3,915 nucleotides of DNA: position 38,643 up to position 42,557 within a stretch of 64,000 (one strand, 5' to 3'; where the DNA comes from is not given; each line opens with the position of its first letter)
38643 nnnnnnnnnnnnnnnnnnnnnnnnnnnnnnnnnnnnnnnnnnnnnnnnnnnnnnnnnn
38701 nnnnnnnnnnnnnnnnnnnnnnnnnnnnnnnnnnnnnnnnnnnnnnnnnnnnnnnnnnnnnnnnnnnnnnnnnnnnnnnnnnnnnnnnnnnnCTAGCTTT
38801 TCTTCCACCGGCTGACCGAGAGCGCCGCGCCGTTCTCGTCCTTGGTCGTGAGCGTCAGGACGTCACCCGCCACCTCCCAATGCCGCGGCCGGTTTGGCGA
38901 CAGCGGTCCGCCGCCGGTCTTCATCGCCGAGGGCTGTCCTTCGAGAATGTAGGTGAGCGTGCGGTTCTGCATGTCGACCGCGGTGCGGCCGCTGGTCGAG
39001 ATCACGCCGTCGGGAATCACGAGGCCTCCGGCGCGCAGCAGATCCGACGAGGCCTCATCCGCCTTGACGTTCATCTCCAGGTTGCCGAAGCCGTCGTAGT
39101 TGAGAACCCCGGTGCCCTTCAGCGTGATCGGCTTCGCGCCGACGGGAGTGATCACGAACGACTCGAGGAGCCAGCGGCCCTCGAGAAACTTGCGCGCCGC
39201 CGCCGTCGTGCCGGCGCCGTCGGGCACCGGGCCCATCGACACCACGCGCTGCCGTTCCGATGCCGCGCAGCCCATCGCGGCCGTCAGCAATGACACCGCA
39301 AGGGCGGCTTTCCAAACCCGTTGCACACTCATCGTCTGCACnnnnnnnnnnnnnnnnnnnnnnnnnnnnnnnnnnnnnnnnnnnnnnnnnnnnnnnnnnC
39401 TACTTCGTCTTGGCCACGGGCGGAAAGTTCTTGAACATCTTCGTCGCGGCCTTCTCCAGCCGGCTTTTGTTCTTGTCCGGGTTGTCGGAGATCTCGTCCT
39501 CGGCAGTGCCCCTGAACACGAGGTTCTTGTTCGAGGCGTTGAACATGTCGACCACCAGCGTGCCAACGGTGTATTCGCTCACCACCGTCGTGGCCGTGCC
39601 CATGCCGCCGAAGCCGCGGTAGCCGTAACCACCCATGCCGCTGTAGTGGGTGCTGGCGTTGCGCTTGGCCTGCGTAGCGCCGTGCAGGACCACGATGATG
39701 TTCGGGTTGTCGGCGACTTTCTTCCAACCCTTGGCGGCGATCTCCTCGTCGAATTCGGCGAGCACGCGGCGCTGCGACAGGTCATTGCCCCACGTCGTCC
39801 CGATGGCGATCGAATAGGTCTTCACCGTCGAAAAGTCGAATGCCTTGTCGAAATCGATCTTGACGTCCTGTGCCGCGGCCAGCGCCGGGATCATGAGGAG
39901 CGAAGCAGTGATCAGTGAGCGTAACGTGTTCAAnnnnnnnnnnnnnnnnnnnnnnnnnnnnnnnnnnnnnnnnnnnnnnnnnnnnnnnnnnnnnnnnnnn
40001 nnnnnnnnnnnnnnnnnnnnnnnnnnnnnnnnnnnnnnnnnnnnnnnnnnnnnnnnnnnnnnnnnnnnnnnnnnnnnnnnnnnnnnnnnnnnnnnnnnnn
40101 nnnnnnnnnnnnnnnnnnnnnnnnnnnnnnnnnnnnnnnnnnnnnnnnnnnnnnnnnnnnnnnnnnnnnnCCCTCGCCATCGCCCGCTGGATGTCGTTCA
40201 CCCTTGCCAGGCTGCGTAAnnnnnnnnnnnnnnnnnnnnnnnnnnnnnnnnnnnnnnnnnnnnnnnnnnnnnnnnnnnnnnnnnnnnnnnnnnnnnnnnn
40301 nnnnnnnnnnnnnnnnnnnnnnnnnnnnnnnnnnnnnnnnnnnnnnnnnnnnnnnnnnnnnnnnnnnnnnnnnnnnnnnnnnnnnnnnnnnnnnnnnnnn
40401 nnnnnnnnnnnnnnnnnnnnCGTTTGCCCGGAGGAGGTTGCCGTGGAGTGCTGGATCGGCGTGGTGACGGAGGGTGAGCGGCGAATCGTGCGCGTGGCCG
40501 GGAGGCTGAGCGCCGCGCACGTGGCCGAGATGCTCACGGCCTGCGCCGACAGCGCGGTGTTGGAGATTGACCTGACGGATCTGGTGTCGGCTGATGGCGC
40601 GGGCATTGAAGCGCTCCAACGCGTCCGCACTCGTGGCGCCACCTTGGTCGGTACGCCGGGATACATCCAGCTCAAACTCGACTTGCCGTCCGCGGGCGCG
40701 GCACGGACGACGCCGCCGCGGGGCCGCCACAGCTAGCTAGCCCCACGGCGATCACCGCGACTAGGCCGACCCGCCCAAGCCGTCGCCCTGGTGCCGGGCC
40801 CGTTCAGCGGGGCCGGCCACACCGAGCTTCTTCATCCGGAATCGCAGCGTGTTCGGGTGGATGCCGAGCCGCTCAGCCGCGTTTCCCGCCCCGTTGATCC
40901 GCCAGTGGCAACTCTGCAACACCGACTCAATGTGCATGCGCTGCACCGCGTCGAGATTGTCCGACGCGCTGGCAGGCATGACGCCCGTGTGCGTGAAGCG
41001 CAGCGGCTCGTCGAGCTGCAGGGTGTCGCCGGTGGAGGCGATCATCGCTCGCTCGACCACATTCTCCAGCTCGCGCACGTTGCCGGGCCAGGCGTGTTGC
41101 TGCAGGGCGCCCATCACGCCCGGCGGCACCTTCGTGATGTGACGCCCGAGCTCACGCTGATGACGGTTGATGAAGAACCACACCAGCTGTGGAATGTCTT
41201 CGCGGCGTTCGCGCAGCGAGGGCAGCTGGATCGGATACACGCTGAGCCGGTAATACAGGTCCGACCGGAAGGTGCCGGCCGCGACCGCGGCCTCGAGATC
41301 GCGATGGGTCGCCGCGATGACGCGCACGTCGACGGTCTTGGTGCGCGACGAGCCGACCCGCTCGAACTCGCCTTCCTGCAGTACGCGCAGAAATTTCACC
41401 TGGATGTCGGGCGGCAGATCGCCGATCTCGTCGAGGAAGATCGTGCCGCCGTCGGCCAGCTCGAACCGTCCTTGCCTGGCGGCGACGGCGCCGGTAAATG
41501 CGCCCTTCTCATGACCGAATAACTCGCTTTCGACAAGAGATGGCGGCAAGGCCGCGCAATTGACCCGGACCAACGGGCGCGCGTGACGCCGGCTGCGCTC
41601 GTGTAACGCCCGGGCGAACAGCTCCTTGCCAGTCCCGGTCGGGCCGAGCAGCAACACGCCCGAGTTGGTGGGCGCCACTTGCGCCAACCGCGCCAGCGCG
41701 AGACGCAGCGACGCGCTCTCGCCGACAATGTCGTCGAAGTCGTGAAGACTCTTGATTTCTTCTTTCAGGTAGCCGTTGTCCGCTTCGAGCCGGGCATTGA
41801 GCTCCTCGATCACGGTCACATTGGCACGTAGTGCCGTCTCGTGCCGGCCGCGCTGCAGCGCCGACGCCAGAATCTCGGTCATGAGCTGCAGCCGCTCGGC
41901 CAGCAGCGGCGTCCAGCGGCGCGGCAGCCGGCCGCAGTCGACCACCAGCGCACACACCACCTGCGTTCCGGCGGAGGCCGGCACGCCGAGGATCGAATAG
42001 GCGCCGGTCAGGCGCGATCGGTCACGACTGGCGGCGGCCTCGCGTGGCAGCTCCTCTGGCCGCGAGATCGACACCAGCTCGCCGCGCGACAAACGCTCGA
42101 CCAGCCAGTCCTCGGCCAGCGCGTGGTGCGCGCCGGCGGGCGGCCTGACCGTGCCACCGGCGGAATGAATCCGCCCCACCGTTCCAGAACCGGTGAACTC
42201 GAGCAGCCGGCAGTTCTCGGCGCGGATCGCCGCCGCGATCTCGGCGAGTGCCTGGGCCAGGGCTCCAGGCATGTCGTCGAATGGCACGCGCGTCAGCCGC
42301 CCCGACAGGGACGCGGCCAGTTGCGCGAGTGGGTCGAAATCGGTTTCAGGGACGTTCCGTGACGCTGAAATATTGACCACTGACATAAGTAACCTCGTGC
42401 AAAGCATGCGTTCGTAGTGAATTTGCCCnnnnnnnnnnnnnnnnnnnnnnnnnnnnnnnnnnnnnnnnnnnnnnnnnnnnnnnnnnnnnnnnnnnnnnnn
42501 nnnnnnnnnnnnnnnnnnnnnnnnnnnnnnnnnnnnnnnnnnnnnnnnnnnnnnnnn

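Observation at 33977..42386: Sigma-54-driven eight-gene envelope operon of unknown function beside a GAF-type enhancer-binding protein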

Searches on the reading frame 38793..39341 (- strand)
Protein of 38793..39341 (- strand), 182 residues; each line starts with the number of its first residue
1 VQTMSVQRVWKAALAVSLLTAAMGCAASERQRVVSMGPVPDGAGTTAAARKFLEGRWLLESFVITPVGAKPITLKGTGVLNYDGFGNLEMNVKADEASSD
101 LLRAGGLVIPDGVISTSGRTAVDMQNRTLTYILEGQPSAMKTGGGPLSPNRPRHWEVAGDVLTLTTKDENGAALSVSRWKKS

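Call 5: search_protein_families(library=pfam, proteins=[window:38793-39341:-], max_evalue=0.1)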
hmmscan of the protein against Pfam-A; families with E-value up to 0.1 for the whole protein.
window:38793-39341:- (182 aa): 0 families

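Call 6: search_protein_families(library=ncbifam, proteins=[window:38793-39341:-], max_evalue=0.1)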
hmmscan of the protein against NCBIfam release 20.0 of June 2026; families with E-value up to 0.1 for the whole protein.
window:38793-39341:- (182 aa): 0 families

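Call 14: search_solved_structures(query=window:38793-39332:-, max_evalue=1)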
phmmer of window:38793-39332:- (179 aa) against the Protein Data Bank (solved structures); distinct sequences matched with E-value up to 1: 1.
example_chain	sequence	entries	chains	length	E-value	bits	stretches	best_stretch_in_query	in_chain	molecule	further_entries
8ja7_E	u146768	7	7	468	0.37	13.6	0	9-48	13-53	Trehalose-binding lipoprotein LpqY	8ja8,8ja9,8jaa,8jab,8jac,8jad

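Call 84: search_protein_representatives(protein=window:38793-39332:-)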
Query: 179 residues. Proteins with E-value up to 0.001 (for the whole library): 243; up to 1e-10: 134; up to 1e-30: 23. The best 150 are listed.
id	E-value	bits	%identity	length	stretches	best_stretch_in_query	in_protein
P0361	4.9e-65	234.6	69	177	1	18-179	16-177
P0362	7.8e-51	188.4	53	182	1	11-179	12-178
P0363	2.2e-48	180.4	64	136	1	33-169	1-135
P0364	3.1e-48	179.9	86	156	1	37-134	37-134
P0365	3.3e-46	173.3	51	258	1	9-178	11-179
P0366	5.5e-46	172.6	52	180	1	13-178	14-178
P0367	1.1e-45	171.6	48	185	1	9-178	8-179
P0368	6.6e-45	169.1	52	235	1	13-178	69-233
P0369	3.8e-43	163.3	65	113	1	70-178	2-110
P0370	5.6e-41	156.3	51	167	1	3-173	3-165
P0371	1.9e-40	154.6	48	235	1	9-178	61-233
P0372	5.9e-40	153.0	46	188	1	7-178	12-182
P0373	4.9e-39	150.0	44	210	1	5-178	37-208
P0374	4.6e-38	146.8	57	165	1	4-128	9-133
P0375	5.7e-38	146.5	47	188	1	19-178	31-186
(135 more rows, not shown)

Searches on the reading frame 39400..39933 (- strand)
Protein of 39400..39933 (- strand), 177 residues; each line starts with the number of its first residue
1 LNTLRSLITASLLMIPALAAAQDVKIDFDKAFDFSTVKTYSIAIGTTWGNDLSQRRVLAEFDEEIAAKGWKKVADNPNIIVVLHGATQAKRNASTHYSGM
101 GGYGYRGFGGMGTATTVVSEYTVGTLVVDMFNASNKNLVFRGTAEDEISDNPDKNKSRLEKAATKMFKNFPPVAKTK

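Call 5: search_protein_families(library=pfam, proteins=[window:39400-39933:-], max_evalue=0.1)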
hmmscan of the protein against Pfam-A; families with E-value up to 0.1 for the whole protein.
window:39400-39933:- (177 aa): 1 family
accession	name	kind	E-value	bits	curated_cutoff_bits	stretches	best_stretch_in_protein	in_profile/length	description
PF13590.11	DUF4136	-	2.5e-36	125.8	32.8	1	24-172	1-152/152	Domain of unknown function (DUF4136)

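Call 6: search_protein_families(library=ncbifam, proteins=[window:39400-39933:-], max_evalue=0.1)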
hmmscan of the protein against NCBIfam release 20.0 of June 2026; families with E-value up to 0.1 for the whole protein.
window:39400-39933:- (177 aa): 0 families

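Call 94: search_solved_structures(query=window:39400-39933:-, max_evalue=1)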
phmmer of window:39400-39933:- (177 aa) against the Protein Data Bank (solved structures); distinct sequences matched with E-value up to 1: 3.
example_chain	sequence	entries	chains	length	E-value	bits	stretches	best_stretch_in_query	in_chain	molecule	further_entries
6dg2_A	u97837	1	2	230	0.024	17.7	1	45-134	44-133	6D6 Fab heavy chain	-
7wkx_A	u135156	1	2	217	0.37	13.9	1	91-134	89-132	Heavy chain of HB0017 Fab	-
2aep_H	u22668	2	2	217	0.57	13.3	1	74-125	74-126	FAB heavy chain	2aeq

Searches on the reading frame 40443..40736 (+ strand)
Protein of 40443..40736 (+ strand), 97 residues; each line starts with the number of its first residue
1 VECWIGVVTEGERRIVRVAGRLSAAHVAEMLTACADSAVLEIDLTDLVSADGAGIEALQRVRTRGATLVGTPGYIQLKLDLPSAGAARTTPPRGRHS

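Call 32: search_protein_families(library=pfam, proteins=[window:40443-40736:+], max_evalue=1)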
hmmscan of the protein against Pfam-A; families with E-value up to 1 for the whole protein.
window:40443-40736:+ (97 aa): 3 families
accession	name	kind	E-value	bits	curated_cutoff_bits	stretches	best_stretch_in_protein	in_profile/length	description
PF01740.26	STAS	-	0.032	14.4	22.6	1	15-64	12-67/106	STAS domain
PF13466.11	STAS_2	-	0.049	14.2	29.2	1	16-64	1-53/80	STAS domain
PF24720.1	DUF7673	-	0.13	12.8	27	1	13-58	5-52/85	Family of unknown function (DUF7673)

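Call 55: search_protein_families(library=ncbifam, proteins=[window:40443-40736:+], max_evalue=0.01)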
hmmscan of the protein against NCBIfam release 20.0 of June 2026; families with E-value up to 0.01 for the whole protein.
window:40443-40736:+ (97 aa): 0 families

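Call 93: search_solved_structures(query=window:40443-40736:+, max_evalue=5)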
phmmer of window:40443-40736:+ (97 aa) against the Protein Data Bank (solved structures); distinct sequences matched with E-value up to 5: 0.

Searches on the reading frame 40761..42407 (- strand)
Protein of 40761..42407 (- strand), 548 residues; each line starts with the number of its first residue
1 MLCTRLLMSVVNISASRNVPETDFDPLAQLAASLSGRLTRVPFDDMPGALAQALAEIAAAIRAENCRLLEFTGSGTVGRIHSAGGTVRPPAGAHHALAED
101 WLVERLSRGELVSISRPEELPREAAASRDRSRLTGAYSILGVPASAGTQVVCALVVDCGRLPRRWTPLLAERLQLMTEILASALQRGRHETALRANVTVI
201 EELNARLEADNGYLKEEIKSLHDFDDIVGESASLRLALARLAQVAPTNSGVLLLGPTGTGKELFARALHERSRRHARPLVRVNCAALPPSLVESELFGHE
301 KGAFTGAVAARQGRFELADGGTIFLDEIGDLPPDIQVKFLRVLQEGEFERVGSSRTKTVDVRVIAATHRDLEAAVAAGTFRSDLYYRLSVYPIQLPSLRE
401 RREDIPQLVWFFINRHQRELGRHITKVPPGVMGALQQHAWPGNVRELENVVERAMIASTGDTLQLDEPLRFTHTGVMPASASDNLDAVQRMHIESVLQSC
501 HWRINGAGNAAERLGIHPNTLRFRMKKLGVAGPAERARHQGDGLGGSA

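Call 5: search_protein_families(library=pfam, proteins=[window:40761-42407:-], max_evalue=0.1)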
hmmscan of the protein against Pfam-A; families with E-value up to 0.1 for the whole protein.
window:40761-42407:- (548 aa): 14 families
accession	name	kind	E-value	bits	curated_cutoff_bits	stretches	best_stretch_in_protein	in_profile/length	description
PF00158.32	Sigma54_activat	-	2.5e-70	236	20.2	1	227-394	1-168/168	Sigma-54 interaction domain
PF25601.1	AAA_lid_14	-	2e-23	82.5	27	1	399-466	1-68/87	AAA+ ATPase lid domain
PF14532.12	Sigma54_activ_2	-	1.4e-20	74.4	25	1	229-398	2-138/138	Sigma-54 interaction domain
PF07728.20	AAA_5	-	4.3e-09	36.9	22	1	250-369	1-123/139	AAA domain (dynein-related subfamily)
PF02954.25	HTH_8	-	5.9e-08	32.7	22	1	486-528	3-42/42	Bacterial regulatory protein, Fis family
PF07724.20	AAA_2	-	1.4e-06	28.9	27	1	251-367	6-123/166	AAA domain (Cdc48 subfamily)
PF00004.35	AAA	-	7.9e-05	23.6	21.2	1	251-369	1-110/131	ATPase family associated with various cellular activities (AAA)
PF13556.12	HTH_30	-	0.00011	22.3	27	1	509-528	17-36/59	PucR C-terminal helix-turn-helix domain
PF01078.27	Mg_chelatase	-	0.0012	18.8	20.3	0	223-269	1-43/207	Magnesium chelatase, subunit ChlI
PF13191.12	AAA_16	-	0.011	16.7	32.6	1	232-343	10-120/167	AAA ATPase domain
PF12840.13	HTH_20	-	0.021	15.2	27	1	507-528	21-42/51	Helix-turn-helix domain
PF04977.20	DivIC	-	0.065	13.5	28.9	0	192-237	21-66/80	Septum formation initiator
PF13401.12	AAA_22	-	0.087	13.6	27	0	251-287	8-44/130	AAA domain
PF01728.25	FtsJ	-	0.09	13.1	24.1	0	154-218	24-88/181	FtsJ-like methyltransferase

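Call 6: search_protein_families(library=ncbifam, proteins=[window:40761-42407:-], max_evalue=0.1)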
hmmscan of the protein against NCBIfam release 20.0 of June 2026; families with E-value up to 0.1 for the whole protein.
window:40761-42407:- (548 aa): 46 families (the best 25 are shown)
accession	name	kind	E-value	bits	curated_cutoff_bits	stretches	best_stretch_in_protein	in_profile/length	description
TIGR01817.1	nifA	equivalog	4.5e-114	382.1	528.85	1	133-466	105-436/534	nif-specific transcriptional activator NifA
NF003451.0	PRK05022.1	equivalog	7.4e-105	351.6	476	1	138-475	114-440/512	nitric oxide reductase transcriptional regulator NorR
NF011958.0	PRK15429.1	equivalog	5.5e-104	349.2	830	1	200-531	353-687/692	formate hydrogenlyase transcriptional activator FlhA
NF038308.1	RNA_repair_RtcR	equivalog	2e-96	324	650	1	172-467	129-431/530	RNA repair transcriptional activator RtcR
NF041552.1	TF_PrdR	equivalog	5.3e-95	318.9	795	1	197-527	234-575/577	sigma-54 dependent transcriptional regulator PrdR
TIGR01818.1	ntrC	equivalog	5.5e-94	315.6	558.6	1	197-497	107-411/463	nitrogen regulation protein NR(I)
NF008469.0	PRK11361.1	equivalog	5.3e-91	305.6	714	1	207-497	125-415/461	acetoacetate metabolism transcriptional regulator AtoC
TIGR02915.1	PEP_resp_reg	equivalog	9.8e-90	301.5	502.6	1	205-530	120-444/445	PEP-CTERM-box response regulator transcription factor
NF007689.0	PRK10365.1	equivalog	2.8e-89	299.9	760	1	226-523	140-437/441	sigma-54-dependent response regulator transcription factor ZraR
NF041906.1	V4R_TF_MobR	exception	1e-86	291.6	999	1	217-469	224-477/544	phenol degradation transcriptional regulator MobR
TIGR02974.1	phageshock_pspF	equivalog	8.4e-82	275.1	443.55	1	227-466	1-241/336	phage shock protein operon transcriptional activator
NF050807.1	TransRegFlbDCaul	equivalog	1.5e-79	268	750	1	238-475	130-367/454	sigma-54-dependent transcriptional regulator FlbD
NF051870.1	NAssimRespRegNtrX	equivalog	1.7e-79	267.9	600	1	205-465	122-375/452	nitrogen assimilation response regulator NtrX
TIGR02329.1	propionate_PrpR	equivalog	1.9e-78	264.4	499.2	1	215-526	202-525/526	propionate catabolism operon regulatory protein PrpR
NF008176.1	PRK10923.1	equivalog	5.4e-78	262.7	620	1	221-474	134-388/469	nitrogen regulation protein NR(I)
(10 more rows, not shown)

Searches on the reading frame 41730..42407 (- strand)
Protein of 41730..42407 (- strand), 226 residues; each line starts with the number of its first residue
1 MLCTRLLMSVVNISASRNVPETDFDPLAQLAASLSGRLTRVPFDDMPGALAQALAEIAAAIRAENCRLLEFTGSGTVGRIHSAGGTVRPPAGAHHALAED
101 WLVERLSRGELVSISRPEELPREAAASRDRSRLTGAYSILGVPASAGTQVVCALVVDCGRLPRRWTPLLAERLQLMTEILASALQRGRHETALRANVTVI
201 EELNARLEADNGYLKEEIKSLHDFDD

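Call 32: search_protein_families(library=pfam, proteins=[window:41730-42407:-], max_evalue=1)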
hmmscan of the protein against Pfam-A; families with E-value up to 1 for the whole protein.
window:41730-42407:- (226 aa): 5 families
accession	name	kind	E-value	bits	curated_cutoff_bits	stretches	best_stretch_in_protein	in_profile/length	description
PF01590.32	GAF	-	0.001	20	22.4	1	49-184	5-133/133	GAF domain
PF13185.12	GAF_2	-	0.039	14.6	28.6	1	50-185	7-136/136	GAF domain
PF01728.25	FtsJ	-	0.045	14.1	24.1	1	154-216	24-86/181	FtsJ-like methyltransferase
PF23191.1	WH_MCM3_C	-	0.054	14.2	27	1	168-220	3-56/77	MCM3-like, winged helix domain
PF04977.20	DivIC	-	0.23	11.7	28.9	1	192-224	21-54/80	Septum formation initiator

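Call 36: find_related_loci(query=window:41730-42407:-, collection=genome_contigs, flank=10000)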
Query window:41730-42407:- (226 aa) in genome_contigs; peptide patterns used: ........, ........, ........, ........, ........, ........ (x = any residue, [..] = any of these).
320 stretches matched a pattern; 4 encode a relative of the query (tblastn E <= 1e-3); 4 distinct loci.
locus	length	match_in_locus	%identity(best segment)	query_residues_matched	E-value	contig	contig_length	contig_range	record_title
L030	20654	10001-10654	57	8-226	1e-72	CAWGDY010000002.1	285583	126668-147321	MAG: Vicinamibacterales bacterium isolate MFD02242.bin.1.84 genome assembly, contig: contig_11452, whole genome shotgun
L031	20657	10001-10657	55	5-226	1e-69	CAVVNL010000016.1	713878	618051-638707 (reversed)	MAG: uncultured Acidobacteriota bacterium isolate MFD05567.bin.2.74 genome assembly, contig: contig_5487, whole genome s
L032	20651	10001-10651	55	8-226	1e-68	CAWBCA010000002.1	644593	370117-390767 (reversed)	MAG: uncultured Acidobacteriota bacterium isolate MFD02840.bin.2.325 genome assembly, contig: contig_10887, whole genome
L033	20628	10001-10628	47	20-226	6e-24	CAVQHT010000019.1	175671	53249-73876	MAG: uncultured Acidobacteriota bacterium isolate MFD03975.bin.2.76 genome assembly, contig: contig_52634, whole genome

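Call 67: search_protein_families(library=pfam, proteins=[L031:13149-14816:+, L031:12124-12825:-, L031:17516-17992:-, L030:11935-12543:-, L030:13440-14231:+, L033:12259-14904:-, L032:12492-12992:+, L031:18078-18581:-], max_evalue=0.01)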
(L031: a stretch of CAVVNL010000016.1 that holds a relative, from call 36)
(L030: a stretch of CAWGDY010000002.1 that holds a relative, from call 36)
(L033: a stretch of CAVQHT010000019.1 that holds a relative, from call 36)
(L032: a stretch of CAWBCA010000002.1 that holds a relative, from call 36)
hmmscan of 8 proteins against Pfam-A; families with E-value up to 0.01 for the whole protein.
L031:13149-14816:+ (555 aa): 1 family
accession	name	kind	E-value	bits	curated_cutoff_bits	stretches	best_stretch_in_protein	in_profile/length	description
PF13084.11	DUF3943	-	4.7e-34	116.9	27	1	162-267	1-108/108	Domain of unknown function (DUF3943)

L031:12124-12825:- (233 aa): 0 families

L031:17516-17992:- (158 aa): 0 families

L030:11935-12543:- (202 aa): 1 family
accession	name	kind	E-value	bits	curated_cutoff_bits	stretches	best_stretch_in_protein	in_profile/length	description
PF13557.12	Phenol_MetA_deg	-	0.00066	20.2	22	1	66-190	126-238/242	Putative MetA-pathway of phenol degradation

L030:13440-14231:+ (263 aa): 1 family
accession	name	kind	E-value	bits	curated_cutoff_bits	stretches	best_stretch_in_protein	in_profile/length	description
PF10677.15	DUF2490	-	6.3e-11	42.8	29.8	1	125-250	51-184/186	Protein of unknown function (DUF2490)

L033:12259-14904:- (881 aa): 2 families
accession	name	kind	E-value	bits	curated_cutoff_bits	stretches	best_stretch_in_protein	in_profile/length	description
PF00924.24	MS_channel_2nd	-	2e-18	66.7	20.2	1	381-447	2-68/68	Mechanosensitive ion channel, beta-domain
PF21082.3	MS_channel_3rd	-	7.3e-05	23.6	21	1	458-539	3-88/88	Mechanosensitive ion channel MscS, C-terminal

L032:12492-12992:+ (167 aa): 0 families

L031:18078-18581:- (167 aa): 0 families

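Call 88: search_protein_families(library=pfam, proteins=[L032:14261-15460:+, L032:15463-17151:+, L032:16862-17824:+, L032:18788-19882:-, L032:14141-15373:-], max_evalue=0.001)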
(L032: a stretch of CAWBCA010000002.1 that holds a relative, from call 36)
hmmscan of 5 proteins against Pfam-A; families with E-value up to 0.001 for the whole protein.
L032:14261-15460:+ (399 aa): 1 family
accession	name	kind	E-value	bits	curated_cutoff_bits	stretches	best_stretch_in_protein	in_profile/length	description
PF01103.29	Omp85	-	1.6e-06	28.4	24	1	254-384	151-304/325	Omp85 superfamily domain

L032:15463-17151:+ (562 aa): 0 families

L032:16862-17824:+ (320 aa): 1 family
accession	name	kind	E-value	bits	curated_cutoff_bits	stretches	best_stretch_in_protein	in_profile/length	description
PF13590.11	DUF4136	-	9.9e-20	72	32.8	1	156-318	4-151/152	Domain of unknown function (DUF4136)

L032:18788-19882:- (364 aa): 2 families
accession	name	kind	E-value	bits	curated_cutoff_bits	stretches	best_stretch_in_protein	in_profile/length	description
PF12146.15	Hydrolase_4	-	1.9e-09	37.6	27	1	3-111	22-125/239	Serine aminopeptidase, S33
PF07859.19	Abhydrolase_3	-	7.6e-05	23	25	1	32-99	46-112/210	alpha/beta hydrolase fold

L032:14141-15373:- (410 aa): 0 families

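Call 100: find_related_loci(query=A3, collection=metagenome_contigs, flank=10000)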
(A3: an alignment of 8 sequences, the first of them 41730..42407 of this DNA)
Query A3 (226 aa) in metagenome_contigs; peptide patterns used: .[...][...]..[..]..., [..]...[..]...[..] (x = any residue, [..] = any of these).
600 stretches matched a pattern (row limit reached: there are more); 118 encode a relative of the query (tblastn E <= 1e-3); the best 80 are kept; 80 distinct loci.
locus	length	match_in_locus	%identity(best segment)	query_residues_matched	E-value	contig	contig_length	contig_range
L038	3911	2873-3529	89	8-226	8e-122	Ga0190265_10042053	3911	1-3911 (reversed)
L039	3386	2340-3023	61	2-226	3e-80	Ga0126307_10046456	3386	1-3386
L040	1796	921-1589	65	2-226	4e-78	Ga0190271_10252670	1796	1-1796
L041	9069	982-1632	63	6-226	4e-73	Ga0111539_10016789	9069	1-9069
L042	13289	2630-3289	56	7-226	5e-73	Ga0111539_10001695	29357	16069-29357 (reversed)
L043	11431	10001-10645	63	8-226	2e-72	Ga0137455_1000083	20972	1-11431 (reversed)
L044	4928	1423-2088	63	1-226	4e-72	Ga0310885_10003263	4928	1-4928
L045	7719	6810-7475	63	1-226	3e-72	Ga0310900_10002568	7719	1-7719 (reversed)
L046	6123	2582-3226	63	8-226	2e-72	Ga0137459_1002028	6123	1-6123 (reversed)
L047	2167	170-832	55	6-226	5e-74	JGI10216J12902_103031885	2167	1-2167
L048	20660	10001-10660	57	5-226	5e-72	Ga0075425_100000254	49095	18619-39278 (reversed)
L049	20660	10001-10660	57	5-226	5e-72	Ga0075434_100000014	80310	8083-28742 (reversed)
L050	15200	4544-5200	56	5-226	1e-71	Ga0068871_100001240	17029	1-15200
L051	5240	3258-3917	56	8-226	2e-71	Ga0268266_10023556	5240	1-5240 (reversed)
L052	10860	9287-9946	56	8-226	2e-71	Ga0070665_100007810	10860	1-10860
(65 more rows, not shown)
